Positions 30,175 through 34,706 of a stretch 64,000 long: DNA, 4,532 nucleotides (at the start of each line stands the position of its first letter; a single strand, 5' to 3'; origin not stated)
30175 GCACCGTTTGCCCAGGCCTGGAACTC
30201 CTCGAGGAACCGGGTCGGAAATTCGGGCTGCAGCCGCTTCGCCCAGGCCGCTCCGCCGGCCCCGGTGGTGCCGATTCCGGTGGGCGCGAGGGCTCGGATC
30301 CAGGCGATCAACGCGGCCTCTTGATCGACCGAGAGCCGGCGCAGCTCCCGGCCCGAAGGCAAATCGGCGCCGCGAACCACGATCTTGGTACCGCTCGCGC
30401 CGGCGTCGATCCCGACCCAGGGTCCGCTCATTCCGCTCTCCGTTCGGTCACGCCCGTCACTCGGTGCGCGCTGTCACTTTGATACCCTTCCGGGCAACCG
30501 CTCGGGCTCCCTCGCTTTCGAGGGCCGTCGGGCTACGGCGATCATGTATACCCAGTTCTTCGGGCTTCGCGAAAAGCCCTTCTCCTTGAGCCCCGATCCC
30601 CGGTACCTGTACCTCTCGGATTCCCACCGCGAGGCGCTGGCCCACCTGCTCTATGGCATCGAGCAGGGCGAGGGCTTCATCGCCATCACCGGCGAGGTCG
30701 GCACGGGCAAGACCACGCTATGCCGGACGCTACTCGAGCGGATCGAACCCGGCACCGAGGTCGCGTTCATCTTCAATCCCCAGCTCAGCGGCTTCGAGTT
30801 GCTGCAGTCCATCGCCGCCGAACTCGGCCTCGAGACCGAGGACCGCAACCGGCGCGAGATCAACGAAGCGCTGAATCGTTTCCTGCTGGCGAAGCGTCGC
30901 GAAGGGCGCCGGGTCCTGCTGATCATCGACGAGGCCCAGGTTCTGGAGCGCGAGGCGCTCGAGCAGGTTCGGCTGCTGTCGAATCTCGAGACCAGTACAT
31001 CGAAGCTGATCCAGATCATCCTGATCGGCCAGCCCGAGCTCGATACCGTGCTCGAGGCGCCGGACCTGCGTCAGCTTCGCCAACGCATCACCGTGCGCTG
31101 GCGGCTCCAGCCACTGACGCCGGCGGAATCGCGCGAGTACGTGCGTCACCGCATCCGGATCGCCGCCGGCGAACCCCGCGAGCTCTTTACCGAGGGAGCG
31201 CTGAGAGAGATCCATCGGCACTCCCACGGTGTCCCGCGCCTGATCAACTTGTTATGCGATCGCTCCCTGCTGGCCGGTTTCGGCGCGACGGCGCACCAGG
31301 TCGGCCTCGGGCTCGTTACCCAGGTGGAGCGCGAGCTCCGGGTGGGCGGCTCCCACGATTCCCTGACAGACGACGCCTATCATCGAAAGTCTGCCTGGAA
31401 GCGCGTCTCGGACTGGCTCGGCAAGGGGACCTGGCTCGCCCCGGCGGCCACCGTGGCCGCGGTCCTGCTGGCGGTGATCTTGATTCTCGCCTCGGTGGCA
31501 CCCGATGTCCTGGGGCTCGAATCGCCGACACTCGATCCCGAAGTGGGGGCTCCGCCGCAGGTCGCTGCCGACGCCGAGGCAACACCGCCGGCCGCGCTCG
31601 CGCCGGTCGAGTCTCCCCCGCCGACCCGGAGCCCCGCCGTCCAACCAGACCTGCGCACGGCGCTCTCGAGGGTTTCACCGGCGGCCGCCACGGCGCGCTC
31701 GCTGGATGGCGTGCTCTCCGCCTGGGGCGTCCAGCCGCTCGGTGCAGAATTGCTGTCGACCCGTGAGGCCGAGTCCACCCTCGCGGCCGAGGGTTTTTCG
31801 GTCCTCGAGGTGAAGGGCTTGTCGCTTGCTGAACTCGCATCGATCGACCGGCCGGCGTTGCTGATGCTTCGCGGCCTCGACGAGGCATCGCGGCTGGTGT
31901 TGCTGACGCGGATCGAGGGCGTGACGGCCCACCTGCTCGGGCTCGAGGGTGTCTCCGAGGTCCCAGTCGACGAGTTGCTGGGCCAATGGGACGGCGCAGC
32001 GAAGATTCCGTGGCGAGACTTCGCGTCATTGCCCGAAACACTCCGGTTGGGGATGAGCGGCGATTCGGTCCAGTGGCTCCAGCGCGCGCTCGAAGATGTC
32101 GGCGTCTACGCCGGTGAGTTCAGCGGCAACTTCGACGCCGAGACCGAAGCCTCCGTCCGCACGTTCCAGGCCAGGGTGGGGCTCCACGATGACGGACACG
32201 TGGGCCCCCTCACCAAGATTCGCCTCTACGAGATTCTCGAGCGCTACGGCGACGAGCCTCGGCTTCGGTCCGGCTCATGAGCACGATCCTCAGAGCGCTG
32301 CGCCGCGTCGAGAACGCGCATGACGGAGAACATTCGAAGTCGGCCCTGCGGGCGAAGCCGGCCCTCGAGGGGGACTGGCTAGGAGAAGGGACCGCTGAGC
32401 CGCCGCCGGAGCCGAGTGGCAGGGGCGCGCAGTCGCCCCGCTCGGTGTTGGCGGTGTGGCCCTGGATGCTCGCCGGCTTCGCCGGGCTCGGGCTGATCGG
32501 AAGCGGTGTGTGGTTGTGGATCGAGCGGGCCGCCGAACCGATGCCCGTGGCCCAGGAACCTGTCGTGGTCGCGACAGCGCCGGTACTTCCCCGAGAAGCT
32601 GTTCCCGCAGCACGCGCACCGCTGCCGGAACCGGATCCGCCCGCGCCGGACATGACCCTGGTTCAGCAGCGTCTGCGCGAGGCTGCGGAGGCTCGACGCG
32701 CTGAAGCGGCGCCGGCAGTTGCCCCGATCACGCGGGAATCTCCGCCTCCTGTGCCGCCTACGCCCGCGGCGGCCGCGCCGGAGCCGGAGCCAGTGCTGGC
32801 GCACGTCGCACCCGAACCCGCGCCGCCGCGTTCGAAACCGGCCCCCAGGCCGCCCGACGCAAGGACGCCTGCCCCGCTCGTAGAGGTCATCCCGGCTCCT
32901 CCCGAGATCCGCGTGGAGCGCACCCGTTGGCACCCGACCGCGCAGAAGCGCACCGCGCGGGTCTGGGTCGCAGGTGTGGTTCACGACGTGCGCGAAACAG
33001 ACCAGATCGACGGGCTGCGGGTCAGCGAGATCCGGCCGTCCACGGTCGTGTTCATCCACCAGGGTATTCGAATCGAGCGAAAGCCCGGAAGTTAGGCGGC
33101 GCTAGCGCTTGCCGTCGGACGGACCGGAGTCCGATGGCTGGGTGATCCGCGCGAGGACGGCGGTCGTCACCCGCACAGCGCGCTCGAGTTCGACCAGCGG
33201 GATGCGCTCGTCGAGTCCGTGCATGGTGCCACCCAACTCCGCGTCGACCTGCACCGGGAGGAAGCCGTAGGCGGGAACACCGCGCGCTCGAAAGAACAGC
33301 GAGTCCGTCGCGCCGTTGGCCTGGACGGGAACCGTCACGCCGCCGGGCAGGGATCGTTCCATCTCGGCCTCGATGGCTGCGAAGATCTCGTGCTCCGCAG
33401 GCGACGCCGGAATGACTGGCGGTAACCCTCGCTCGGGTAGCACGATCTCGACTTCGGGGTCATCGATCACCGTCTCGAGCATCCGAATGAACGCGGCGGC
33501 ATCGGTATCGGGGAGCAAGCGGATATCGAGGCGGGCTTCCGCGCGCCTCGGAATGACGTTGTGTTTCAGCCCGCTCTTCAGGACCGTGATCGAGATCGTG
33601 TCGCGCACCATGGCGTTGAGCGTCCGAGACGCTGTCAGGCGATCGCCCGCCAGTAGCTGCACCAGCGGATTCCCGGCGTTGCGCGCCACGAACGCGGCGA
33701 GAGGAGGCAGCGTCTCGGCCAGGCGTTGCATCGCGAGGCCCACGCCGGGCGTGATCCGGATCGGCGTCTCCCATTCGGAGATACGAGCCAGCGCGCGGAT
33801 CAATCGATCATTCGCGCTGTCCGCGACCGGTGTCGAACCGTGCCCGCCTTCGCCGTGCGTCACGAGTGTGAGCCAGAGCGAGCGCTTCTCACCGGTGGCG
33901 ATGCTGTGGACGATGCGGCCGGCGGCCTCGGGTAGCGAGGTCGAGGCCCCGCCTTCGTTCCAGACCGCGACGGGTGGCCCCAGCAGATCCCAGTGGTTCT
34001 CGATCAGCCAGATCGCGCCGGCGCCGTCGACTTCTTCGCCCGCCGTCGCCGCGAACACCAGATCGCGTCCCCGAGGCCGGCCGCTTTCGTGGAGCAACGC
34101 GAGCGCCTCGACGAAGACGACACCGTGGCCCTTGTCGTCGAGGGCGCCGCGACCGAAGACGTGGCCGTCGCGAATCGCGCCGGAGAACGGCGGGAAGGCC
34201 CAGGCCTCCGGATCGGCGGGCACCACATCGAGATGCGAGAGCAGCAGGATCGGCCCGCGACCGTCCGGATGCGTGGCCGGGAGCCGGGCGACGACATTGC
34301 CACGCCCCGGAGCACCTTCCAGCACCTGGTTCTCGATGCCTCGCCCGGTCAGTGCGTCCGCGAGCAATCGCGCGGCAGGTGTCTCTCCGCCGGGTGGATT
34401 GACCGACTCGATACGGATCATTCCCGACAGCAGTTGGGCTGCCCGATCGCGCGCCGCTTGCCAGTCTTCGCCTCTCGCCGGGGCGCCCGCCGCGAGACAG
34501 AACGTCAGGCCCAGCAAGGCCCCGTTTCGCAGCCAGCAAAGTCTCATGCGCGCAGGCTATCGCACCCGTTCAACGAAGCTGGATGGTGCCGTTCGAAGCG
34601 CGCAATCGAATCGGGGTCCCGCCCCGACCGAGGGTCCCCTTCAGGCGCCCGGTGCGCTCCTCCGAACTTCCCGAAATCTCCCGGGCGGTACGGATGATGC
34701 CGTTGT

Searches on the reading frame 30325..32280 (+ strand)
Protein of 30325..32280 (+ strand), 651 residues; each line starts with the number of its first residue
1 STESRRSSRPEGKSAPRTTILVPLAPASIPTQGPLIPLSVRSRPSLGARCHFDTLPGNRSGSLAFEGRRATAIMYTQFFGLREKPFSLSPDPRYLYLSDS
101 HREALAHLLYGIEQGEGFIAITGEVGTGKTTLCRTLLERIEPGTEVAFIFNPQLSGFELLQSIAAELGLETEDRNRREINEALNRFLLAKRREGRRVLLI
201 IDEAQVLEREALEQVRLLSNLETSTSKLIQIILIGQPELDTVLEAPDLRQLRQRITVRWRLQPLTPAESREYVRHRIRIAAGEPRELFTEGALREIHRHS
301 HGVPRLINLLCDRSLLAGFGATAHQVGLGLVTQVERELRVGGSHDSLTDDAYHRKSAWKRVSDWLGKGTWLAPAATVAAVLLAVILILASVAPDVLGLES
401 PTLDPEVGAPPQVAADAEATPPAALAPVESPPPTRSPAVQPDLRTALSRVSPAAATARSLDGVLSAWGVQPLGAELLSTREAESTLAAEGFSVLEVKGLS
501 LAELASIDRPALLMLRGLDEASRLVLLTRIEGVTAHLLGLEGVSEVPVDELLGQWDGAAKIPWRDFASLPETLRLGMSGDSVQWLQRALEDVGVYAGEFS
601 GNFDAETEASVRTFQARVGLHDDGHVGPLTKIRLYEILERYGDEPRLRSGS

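Call 59: search_protein_families(library=pfam, proteins=[window:30325-32280:+], max_evalue=0.001)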
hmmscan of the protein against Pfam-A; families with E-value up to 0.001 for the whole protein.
window:30325-32280:+ (651 aa): 9 families
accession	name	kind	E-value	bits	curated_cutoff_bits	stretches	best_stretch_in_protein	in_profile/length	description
PF13401.12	AAA_22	-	2.9e-28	99.2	27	1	114-243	3-130/130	AAA domain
PF01471.23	PG_binding_1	-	8.5e-14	51.9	23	1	578-631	1-54/57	Putative peptidoglycan binding domain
PF13191.12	AAA_16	-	2.5e-12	48.1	32.6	1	95-228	2-164/167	AAA ATPase domain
PF20703.3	nSTAND1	-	1.8e-06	28.3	27.1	1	104-304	22-227/379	Novel STAND NTPase 1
PF00931.28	NB-ARC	-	2.5e-05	24.1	23.5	1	103-217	6-120/248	NB-ARC domain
PF01637.24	ATPase_2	-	3.1e-05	24.3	33.2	1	112-214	15-127/225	ATPase domain predominantly from Archaea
PF13604.12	AAA_30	-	7.7e-05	22.9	27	1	112-251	14-140/191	AAA domain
PF13238.12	AAA_18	-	0.0003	21.7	29.4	1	119-180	1-49/128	AAA domain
PF24883.2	NPHP3_N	-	0.00083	20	24.8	0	116-150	22-57/164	Nephrocystin 3, N-terminal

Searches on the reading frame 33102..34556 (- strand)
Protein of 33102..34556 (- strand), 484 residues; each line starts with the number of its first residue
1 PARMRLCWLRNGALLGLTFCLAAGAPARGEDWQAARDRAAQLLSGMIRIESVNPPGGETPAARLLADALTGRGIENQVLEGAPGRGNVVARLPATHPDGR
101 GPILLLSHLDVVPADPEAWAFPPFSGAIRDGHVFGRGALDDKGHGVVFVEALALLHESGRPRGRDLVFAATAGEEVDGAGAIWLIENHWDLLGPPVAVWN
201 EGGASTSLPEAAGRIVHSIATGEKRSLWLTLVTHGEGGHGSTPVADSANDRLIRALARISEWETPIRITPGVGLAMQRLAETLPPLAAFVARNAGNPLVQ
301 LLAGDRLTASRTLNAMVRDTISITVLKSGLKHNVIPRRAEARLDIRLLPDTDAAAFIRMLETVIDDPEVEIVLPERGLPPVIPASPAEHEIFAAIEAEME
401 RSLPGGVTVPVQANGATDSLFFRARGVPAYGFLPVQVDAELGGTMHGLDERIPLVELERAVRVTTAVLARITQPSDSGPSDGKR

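Call 59: search_protein_families(library=pfam, proteins=[window:33102-34556:-], max_evalue=0.001)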
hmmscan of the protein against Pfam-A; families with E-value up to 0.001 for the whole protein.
window:33102-34556:- (484 aa): 3 families
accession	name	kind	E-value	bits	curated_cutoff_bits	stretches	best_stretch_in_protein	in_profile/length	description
PF01546.33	Peptidase_M20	-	4.2e-28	99.1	24.6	1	104-469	1-205/206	Peptidase family M20/M25/M40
PF07687.19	M20_dimer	-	1.8e-14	54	21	1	221-369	1-104/107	Peptidase dimerisation domain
PF04389.22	Peptidase_M28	-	9.2e-08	32.5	21.3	1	87-185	1-77/193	Peptidase family M28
